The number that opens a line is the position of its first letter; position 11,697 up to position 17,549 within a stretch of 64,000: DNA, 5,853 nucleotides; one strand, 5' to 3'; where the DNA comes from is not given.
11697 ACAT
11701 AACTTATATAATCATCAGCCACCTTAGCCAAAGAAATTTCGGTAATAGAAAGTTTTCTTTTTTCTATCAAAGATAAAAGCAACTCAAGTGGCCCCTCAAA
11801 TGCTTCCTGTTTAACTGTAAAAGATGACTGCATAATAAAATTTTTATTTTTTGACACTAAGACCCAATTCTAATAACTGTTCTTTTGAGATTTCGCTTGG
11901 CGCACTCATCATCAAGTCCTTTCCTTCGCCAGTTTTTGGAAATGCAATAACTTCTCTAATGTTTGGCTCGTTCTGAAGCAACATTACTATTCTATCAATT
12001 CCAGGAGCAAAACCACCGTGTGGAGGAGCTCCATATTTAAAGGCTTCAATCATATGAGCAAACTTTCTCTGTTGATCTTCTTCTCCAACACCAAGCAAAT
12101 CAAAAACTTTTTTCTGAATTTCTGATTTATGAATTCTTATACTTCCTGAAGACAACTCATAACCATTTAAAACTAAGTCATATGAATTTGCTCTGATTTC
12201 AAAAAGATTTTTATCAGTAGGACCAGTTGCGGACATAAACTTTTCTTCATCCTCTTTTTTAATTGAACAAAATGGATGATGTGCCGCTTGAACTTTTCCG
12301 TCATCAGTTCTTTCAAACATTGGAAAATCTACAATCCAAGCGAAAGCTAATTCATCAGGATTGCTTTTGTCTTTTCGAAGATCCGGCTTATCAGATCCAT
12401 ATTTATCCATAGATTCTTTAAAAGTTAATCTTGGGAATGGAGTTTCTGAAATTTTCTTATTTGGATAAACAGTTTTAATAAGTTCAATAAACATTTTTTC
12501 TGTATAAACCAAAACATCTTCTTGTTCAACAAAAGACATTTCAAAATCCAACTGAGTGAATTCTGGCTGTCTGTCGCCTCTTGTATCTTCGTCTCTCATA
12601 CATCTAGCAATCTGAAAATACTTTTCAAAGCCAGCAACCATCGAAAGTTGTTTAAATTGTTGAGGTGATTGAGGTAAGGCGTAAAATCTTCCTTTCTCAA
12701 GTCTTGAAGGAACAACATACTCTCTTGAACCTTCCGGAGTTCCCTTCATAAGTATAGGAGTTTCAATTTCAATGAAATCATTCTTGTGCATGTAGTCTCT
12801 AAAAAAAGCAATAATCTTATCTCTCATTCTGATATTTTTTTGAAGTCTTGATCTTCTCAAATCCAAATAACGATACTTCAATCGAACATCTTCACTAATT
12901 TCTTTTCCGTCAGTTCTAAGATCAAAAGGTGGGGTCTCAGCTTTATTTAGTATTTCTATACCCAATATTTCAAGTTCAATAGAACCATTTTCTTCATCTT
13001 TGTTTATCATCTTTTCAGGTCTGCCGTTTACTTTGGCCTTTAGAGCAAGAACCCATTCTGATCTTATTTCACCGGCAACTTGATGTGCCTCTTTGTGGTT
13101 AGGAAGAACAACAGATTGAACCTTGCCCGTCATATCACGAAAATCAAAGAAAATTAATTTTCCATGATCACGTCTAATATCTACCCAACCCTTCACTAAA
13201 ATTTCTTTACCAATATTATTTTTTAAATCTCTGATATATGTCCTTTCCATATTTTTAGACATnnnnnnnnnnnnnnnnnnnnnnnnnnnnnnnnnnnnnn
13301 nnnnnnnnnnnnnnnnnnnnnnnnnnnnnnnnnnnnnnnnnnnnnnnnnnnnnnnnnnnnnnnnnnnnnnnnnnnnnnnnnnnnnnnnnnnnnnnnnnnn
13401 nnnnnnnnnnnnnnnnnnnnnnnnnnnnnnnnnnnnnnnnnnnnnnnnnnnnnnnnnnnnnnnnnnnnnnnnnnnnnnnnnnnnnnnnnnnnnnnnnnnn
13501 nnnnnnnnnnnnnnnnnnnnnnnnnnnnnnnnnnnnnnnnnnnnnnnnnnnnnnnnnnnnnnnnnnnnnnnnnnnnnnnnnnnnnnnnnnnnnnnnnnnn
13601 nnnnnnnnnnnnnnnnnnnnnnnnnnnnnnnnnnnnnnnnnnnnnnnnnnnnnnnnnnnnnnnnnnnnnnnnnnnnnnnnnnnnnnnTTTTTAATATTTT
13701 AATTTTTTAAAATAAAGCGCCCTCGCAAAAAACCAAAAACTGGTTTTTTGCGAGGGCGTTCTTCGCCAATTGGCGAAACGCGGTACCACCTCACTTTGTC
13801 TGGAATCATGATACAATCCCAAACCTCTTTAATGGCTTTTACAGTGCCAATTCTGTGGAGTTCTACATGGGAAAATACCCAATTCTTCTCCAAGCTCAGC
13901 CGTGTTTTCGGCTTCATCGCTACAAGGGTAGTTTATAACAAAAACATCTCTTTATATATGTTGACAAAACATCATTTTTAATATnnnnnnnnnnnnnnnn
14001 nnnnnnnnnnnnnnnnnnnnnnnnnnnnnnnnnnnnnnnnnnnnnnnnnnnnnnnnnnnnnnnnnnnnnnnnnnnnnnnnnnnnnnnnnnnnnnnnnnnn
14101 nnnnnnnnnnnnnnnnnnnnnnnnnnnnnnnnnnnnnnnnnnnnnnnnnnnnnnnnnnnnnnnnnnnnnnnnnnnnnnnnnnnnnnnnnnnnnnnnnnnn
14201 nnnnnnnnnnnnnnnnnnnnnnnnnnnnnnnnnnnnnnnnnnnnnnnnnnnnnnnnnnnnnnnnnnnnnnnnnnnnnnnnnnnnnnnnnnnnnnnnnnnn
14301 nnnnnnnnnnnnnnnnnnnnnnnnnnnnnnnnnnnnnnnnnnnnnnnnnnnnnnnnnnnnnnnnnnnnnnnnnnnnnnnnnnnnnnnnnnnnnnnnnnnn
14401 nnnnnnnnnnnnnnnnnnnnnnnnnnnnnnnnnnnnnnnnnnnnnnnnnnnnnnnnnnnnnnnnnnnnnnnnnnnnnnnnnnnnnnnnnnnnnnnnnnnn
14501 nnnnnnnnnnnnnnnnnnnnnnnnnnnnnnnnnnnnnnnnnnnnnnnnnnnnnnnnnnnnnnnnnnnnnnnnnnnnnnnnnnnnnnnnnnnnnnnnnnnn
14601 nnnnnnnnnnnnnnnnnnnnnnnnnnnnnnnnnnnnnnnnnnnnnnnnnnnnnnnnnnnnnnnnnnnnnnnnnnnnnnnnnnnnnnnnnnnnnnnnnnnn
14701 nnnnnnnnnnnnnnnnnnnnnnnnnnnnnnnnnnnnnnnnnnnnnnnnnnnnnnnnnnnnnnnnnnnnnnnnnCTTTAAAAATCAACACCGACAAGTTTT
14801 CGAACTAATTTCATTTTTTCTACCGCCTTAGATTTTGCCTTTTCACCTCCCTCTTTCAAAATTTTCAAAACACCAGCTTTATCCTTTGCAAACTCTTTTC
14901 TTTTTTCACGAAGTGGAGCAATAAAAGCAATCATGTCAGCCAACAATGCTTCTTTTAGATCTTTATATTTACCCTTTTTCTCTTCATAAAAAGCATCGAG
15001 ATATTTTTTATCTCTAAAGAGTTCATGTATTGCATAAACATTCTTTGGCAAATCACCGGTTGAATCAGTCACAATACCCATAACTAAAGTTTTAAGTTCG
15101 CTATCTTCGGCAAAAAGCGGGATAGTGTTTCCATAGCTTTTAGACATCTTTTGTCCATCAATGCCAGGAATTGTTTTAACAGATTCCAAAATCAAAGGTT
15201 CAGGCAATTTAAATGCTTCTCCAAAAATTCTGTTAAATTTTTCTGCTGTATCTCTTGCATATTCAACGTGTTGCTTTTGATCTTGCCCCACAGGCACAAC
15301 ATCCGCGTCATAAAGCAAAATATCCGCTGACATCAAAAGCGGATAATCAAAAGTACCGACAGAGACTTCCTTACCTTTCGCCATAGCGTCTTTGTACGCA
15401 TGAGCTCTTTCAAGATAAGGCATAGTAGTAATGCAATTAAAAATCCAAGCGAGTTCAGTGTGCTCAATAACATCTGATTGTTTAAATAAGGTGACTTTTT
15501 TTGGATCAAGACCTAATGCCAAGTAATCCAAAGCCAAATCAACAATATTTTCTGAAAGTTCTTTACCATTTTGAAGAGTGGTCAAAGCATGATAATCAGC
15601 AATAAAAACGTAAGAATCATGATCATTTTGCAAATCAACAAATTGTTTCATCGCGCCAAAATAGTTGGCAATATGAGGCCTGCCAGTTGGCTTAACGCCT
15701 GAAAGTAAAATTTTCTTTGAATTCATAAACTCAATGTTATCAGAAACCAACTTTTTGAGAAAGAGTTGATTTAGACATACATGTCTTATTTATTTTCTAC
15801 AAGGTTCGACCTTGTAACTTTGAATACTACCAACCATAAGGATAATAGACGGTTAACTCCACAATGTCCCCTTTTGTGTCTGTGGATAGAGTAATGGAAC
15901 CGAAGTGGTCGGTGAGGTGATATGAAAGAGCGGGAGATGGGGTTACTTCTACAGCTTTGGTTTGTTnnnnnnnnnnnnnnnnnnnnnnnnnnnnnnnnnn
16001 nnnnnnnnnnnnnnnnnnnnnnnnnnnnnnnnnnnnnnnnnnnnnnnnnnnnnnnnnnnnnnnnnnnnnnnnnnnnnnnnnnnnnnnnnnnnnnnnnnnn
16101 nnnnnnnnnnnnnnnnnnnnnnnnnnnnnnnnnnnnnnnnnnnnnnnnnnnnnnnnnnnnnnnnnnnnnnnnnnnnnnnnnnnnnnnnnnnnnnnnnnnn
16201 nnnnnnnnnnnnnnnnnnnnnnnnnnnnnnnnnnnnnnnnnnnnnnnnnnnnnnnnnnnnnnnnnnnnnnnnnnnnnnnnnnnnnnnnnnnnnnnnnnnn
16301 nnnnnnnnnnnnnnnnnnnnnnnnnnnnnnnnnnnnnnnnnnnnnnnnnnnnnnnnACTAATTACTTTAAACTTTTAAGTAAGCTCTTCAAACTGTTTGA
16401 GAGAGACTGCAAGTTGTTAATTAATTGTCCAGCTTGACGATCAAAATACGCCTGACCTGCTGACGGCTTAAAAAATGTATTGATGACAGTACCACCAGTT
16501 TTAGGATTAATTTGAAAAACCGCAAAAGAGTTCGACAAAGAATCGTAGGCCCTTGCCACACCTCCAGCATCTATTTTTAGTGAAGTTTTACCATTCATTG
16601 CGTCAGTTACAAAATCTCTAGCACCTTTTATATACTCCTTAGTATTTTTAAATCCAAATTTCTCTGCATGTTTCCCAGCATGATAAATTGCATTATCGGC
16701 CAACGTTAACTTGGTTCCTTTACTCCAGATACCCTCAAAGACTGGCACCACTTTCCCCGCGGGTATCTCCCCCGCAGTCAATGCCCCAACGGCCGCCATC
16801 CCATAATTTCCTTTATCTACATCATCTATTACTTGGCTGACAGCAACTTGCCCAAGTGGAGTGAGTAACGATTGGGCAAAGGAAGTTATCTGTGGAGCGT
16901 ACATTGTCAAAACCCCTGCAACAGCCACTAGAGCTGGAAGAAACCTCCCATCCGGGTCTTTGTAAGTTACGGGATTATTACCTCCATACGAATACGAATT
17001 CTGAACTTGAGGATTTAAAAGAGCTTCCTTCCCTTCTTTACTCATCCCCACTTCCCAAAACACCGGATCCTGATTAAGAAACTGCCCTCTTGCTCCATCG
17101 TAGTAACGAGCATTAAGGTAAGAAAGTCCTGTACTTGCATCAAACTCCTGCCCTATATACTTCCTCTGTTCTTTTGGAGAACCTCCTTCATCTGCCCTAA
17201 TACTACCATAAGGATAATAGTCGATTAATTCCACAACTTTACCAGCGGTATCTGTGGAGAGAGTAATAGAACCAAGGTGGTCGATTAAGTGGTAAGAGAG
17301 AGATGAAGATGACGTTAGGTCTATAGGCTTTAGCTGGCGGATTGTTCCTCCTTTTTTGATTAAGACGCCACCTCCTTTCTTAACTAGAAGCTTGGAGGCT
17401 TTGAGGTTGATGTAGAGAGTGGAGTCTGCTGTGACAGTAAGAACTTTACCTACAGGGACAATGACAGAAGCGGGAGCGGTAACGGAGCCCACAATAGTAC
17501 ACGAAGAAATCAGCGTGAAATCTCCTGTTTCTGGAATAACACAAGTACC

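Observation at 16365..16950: C-terminal toxin tip of the RHS protein has no family I can assign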

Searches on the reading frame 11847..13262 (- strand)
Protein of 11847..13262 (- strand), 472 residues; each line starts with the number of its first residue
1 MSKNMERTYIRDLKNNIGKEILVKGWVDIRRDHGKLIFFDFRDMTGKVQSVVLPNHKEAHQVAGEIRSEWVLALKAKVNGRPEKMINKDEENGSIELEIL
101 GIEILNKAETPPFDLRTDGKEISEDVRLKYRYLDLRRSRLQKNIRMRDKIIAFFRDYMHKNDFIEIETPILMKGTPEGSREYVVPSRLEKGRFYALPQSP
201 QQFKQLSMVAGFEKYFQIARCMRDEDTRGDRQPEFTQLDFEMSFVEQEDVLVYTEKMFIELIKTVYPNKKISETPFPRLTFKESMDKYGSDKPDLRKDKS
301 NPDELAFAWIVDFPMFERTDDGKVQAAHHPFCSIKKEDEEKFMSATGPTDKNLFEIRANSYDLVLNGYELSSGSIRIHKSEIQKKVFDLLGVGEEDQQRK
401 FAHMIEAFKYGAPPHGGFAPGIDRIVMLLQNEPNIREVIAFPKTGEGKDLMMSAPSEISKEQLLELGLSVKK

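Call 85: search_protein_families(library=ncbifam, proteins=[window:11847-13262:-], max_evalue=0.00001)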
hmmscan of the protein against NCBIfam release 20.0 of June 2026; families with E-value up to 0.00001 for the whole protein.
window:11847-13262:- (472 aa): 15 families
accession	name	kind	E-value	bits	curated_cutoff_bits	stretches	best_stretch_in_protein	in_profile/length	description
NF001750.0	PRK00476.1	equivalog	1.2e-191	638.1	443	2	11-298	10-296/590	aspartate--tRNA ligase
TIGR00459.1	aspS_bact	equivalog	2.4e-174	581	373.85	2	6-299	3-292/586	aspartate--tRNA ligase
NF009460.0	PRK12820.1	equivalog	4.2e-133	445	1379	2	6-298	22-324/723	bifunctional aspartyl-tRNA synthetase/aspartyl/glutamyl-tRNA amidotransferase subunit C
NF003483.0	PRK05159.1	equivalog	8e-68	229.3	353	1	5-443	3-431/438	aspartate--tRNA(Asn) ligase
TIGR00458.1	aspS_nondisc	equivalog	2.3e-62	211.4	368.4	2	9-285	2-284/428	aspartate--tRNA(Asn) ligase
NF001756.1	PRK00484.1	subfamily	1.2e-42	146.2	468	1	14-443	47-484/488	lysine--tRNA ligase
TIGR00499.1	lysS_bact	equivalog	6.5e-41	140.5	427.6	2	15-288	51-324/496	lysine--tRNA ligase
NF003037.0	PRK03932.1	equivalog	2.5e-37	128.9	414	2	7-269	3-266/451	asparagine--tRNA ligase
TIGR00457.1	asnS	equivalog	3e-37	128.5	342.6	2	9-272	7-271/455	asparagine--tRNA ligase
NF009101.0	PRK12445.1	subfamily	4.4e-29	101.4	1026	2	18-290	65-338/505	lysine--tRNA ligase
NF002821.0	PRK02983.1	equivalog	7.7e-29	100.3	742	2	9-264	650-898/1102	bifunctional lysylphosphatidylglycerol synthetase/lysine--tRNA ligase LysX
TIGR00462.1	genX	equivalog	1.1e-17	64.5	286.9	1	145-293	2-147/304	EF-P lysine aminoacylase EpmA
NF006828.0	PRK09350.1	equivalog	2.1e-17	63.4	264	2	140-265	12-142/325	elongation factor P--(R)-beta-lysine ligase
NF005054.0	PRK06462.1-4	equivalog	2.2e-17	63.1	309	1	130-314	11-211/318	asparagine synthetase A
NF005052.0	PRK06462.1-1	equivalog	1.9e-12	46.9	368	1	119-266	26-174/353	asparagine synthetase A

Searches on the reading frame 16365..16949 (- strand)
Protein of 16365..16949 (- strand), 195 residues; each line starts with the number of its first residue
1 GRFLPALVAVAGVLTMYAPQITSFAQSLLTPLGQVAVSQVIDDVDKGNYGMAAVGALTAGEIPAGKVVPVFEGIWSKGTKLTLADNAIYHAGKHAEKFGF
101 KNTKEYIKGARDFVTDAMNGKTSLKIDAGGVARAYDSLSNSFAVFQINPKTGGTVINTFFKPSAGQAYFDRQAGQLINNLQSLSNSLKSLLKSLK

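Call 7: search_protein_families(library=pfam, proteins=[window:16365-16949:-], max_evalue=1)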
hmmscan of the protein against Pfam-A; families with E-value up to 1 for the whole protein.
window:16365-16949:- (195 aa): 2 families
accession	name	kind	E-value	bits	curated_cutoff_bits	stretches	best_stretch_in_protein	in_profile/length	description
PF05865.16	Cypo_polyhedrin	-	0.052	13.4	25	1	73-144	41-109/248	Cypovirus polyhedrin protein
PF00154.27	RecA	-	0.086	12.7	27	1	24-100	14-85/262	recA bacterial DNA recombination protein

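Call 8: search_protein_families(library=ncbifam, proteins=[window:16365-16949:-], max_evalue=1)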
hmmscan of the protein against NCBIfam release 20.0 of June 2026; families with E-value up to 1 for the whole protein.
window:16365-16949:- (195 aa): 1 family
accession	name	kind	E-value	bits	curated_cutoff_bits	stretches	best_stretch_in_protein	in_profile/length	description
NF058515.1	phyc_lyase_CpcF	equivalog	0.0055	16.3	220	1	12-53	37-78/200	C-phycocyanin alpha-cysteine-84 phycocyanobilin lyase subunit CpcF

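Call 9: find_homologous_proteins(query=window:16365-16949:-, max_evalue=0.001)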
Query window:16365-16949:- (195 aa): 5 proteins with E <= 0.001 among 1386 candidates.
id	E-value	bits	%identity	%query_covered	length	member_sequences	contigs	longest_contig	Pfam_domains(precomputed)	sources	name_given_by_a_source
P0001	1.9e-36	143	43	89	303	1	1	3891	PF25023.2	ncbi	-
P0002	5.9e-14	70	68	29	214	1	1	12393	-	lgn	-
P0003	6.1e-14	70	58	34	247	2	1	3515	-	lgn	-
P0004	4.6e-13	67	68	27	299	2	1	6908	-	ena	-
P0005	3.2e-11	61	52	37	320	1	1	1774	PF25023.2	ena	-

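Call 10: search_solved_structures(query=window:16365-16949:-, max_evalue=10, show_alignments=2)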
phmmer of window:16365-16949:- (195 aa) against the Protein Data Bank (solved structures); distinct sequences matched with E-value up to 10: 3.
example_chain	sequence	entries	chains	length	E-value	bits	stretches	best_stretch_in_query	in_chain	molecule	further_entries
8ey4_A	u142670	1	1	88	2.4e-05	27.4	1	84-172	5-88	PT-VENN domain-containing protein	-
5n3u_B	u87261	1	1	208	0.012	18.6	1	4-63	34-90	Phycocyanobilin lyase subunit beta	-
9ubq_C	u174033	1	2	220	0.64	12.9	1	79-115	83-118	H020 Fab Heavy Chain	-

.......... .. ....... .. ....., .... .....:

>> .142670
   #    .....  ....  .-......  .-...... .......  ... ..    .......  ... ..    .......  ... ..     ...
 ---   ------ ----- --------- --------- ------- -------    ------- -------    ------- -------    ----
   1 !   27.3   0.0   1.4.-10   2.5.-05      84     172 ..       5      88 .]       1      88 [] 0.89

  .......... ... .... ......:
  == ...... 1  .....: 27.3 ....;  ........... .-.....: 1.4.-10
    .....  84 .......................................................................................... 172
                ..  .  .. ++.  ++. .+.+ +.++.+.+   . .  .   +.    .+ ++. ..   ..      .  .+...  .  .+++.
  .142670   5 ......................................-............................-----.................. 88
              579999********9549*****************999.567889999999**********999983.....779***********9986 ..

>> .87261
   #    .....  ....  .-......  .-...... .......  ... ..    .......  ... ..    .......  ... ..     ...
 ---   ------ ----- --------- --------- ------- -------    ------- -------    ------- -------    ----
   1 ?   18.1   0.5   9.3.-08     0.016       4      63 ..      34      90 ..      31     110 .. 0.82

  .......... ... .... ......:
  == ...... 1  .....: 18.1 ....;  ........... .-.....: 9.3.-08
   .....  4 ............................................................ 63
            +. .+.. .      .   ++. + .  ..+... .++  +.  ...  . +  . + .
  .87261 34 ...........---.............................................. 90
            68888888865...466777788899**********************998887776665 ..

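Call 17: search_protein_families(library=pfam, proteins=[P0001, P0002, P0003, P0004, P0005], max_evalue=1)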
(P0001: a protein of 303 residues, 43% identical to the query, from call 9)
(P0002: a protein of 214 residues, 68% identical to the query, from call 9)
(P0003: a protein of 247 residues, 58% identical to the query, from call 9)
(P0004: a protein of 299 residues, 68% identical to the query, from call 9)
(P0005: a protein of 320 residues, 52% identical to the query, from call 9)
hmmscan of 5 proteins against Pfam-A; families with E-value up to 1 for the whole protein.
P0001 (303 aa): 0 families

P0002 (214 aa): 1 family
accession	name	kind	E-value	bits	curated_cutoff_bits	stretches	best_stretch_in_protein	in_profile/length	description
PF21503.2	Sas-6_helical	-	0.34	11.5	27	0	97-114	14-31/37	Centriolar protein SAS, helical domain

P0003 (247 aa): 0 families

P0004 (299 aa): 1 family
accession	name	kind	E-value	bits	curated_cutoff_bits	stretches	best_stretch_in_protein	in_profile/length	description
PF10145.14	PhageMin_Tail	-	0.11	12.7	33.2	1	201-255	92-145/201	Phage-related minor tail protein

P0005 (320 aa): 0 families

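Call 45: find_encoding_contigs(protein=P0001, flank=4000, max_places=3)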
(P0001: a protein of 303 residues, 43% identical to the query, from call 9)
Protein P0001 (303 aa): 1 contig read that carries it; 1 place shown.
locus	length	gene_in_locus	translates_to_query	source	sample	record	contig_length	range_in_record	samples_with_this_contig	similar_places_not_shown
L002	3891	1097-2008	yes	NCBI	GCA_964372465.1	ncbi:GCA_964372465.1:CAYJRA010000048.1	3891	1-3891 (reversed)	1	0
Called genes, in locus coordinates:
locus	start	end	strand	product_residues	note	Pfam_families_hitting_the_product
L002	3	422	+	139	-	?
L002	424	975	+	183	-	-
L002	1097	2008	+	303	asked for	PF25023:TEN_YD-shell (weak)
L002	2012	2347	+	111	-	PF14206:Cys_rich_CPCC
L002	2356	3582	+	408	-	PF25023:TEN_YD-shell, PF14449:PT-TG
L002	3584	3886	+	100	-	-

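Call 96: predict_structure(alignment_id=A4)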
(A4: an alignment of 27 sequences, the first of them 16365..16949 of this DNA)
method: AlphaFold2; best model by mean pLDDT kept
length: 195 residues; sequences in the alignment: 27
mean_pLDDT: 74.6   pTM: 0.62
mean pLDDT of the five models: 74.6, 74.4, 74.3, 73.9, 70.7
residues with pLDDT >= 90: 77; 70-90: 34; 50-70: 42; < 50: 42
segments of 3 or more residues with pLDDT < 50: 1-22, 24-37, 57-62
pLDDT, mean of each block of 10 residues (from residue 1): 46 44 45 47 54 51 68 77 87 97 96 93 92 97 91 91 98 86 63 60
secondary structure, 60 per line:
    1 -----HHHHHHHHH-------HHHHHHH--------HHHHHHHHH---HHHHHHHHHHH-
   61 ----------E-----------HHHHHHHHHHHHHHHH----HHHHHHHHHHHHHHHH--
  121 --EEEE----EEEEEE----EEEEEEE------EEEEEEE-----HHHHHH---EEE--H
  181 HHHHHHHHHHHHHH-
elements in order: H6-14 H22-28 H37-45 H49-59 H83-98 H103-118 E123-126 E131-136 E141-147 E154-160 H166-171 E175-177 H180-194

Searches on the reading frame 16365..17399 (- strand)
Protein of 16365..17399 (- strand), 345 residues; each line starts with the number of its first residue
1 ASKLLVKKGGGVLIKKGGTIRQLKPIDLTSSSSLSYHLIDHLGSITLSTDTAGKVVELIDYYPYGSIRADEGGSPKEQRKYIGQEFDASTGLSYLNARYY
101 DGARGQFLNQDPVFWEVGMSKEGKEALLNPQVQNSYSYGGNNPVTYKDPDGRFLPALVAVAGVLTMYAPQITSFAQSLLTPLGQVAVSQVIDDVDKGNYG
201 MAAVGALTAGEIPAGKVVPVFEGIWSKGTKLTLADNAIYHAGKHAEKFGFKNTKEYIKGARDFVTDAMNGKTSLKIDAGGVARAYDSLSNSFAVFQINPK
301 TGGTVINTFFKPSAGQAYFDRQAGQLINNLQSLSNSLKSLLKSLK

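Call 7: search_protein_families(library=pfam, proteins=[window:16365-17399:-], max_evalue=1)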
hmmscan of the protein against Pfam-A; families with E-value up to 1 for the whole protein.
window:16365-17399:- (345 aa): 1 family
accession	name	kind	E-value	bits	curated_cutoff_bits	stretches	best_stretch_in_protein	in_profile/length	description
PF05865.16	Cypo_polyhedrin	-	0.14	12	25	1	223-294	41-109/248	Cypovirus polyhedrin protein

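Call 8: search_protein_families(library=ncbifam, proteins=[window:16365-17399:-], max_evalue=1)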
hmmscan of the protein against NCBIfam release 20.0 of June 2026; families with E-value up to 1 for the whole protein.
window:16365-17399:- (345 aa): 3 families
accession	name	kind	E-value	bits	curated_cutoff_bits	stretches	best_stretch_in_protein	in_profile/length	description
TIGR03696.1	Rhs_assc_core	domain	4.2e-18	65.6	32.5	1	61-151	1-75/76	RHS repeat-associated core domain-containing protein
NF041261.1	RHS_core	equivalog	9.2e-05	20.4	2000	1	33-114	1156-1238/1261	RHS element core protein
NF058515.1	phyc_lyase_CpcF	equivalog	0.0098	15.5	220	1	162-203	37-78/200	C-phycocyanin alpha-cysteine-84 phycocyanobilin lyase subunit CpcF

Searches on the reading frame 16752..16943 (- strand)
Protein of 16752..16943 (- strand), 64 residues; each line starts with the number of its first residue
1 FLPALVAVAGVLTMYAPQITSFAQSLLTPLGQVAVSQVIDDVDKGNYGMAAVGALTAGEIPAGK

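Call 60: find_homologous_proteins(query=A3, max_evalue=0.001)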
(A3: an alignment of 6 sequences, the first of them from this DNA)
Query A3 (6 sequences) (64 aa, profile of the alignment): 1 proteins with E <= 0.001 among 2181 candidates.
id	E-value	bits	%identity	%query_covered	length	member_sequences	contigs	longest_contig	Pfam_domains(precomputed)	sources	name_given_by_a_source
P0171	1.0e-27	113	57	95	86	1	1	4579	-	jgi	-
